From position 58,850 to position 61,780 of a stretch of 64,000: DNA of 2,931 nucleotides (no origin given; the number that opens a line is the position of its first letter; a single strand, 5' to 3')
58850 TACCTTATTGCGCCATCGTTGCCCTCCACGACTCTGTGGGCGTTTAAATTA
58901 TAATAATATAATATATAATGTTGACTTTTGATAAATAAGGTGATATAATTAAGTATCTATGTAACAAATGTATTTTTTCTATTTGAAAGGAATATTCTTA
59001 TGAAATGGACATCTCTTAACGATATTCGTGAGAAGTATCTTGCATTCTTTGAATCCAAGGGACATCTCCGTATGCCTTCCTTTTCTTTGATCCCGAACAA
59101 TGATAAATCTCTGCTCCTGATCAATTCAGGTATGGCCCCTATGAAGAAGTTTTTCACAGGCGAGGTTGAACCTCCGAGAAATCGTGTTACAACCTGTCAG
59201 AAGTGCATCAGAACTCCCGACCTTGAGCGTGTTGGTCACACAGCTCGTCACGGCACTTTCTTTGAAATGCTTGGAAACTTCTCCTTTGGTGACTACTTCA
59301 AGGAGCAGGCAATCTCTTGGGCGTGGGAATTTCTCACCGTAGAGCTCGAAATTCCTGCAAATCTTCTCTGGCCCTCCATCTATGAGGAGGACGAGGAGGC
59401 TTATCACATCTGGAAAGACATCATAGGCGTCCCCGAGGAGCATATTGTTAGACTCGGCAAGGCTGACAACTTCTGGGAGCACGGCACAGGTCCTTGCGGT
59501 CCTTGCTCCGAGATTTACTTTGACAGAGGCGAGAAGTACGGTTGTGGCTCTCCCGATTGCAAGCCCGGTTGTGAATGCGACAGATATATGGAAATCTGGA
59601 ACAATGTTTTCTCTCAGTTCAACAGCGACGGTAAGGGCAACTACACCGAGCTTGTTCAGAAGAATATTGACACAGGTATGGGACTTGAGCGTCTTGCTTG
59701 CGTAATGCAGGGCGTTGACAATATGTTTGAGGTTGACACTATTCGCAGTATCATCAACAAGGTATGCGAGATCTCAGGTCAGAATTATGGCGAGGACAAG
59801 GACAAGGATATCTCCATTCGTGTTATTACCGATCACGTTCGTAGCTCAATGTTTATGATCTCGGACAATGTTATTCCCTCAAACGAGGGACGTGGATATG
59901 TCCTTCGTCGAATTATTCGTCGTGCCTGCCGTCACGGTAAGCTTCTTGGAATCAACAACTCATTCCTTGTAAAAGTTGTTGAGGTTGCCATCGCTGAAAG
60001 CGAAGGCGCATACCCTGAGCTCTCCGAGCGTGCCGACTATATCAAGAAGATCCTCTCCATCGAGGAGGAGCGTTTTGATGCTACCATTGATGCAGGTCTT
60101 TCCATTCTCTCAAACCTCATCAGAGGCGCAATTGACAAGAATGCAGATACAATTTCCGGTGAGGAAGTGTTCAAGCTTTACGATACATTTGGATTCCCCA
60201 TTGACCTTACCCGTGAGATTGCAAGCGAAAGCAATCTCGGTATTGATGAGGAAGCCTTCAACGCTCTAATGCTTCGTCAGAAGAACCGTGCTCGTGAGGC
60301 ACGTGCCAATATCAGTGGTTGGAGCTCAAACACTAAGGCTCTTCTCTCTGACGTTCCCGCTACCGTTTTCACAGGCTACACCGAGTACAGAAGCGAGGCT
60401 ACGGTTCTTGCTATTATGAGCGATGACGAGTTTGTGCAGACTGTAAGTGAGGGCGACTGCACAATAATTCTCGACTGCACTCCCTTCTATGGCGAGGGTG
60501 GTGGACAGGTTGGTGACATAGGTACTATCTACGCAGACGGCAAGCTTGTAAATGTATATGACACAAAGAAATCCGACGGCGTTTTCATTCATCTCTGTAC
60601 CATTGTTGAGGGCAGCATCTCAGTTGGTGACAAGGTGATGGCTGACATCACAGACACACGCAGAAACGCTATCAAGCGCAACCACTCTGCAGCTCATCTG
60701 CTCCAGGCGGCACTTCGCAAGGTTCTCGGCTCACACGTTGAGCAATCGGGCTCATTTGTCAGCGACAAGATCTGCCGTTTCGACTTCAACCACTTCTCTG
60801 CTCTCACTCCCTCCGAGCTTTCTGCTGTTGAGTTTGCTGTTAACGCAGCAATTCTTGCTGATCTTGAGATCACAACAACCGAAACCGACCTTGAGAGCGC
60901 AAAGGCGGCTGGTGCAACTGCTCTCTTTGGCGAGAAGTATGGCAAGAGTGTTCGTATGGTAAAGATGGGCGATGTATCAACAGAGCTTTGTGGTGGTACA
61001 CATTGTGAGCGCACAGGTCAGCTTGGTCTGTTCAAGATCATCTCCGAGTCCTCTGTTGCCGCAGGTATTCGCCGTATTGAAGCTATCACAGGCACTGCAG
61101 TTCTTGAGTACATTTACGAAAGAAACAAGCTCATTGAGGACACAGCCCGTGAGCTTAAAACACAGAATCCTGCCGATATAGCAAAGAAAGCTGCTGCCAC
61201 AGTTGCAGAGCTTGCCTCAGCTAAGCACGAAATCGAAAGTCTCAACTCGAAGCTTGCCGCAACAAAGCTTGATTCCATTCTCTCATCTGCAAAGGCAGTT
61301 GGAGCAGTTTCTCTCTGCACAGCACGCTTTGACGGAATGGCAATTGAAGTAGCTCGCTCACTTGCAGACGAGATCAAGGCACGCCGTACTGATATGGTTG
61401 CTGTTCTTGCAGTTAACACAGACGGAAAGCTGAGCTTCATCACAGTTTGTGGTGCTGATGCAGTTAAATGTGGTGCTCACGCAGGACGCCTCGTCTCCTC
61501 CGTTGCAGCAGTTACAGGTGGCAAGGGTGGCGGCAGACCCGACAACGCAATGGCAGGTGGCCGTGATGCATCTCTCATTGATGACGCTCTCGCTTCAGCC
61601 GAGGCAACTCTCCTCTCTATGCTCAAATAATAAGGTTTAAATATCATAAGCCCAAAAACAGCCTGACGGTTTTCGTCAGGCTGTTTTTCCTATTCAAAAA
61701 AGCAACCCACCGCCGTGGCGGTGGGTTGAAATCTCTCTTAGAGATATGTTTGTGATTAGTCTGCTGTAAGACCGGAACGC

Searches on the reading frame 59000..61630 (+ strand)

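Call 35: search_protein_families(library=pfam, proteins=[window:59000-61630:+], max_evalue=0.001)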
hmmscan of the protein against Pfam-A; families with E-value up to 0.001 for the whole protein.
window:59000-61630:+ (876 aa): 3 families
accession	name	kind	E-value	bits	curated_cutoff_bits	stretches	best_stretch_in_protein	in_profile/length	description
PF01411.24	tRNA-synt_2c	-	2.1e-197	657.5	30.3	1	8-552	1-550/552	tRNA synthetases class II (A)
PF07973.19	tRNA_SAD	-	3.3e-18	65.8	24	1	651-694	1-44/44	Threonyl and Alanyl tRNA synthetase second additional domain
PF02272.25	DHHA1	-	3.5e-12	47.1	25.9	1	772-870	4-99/102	DHHA1 domain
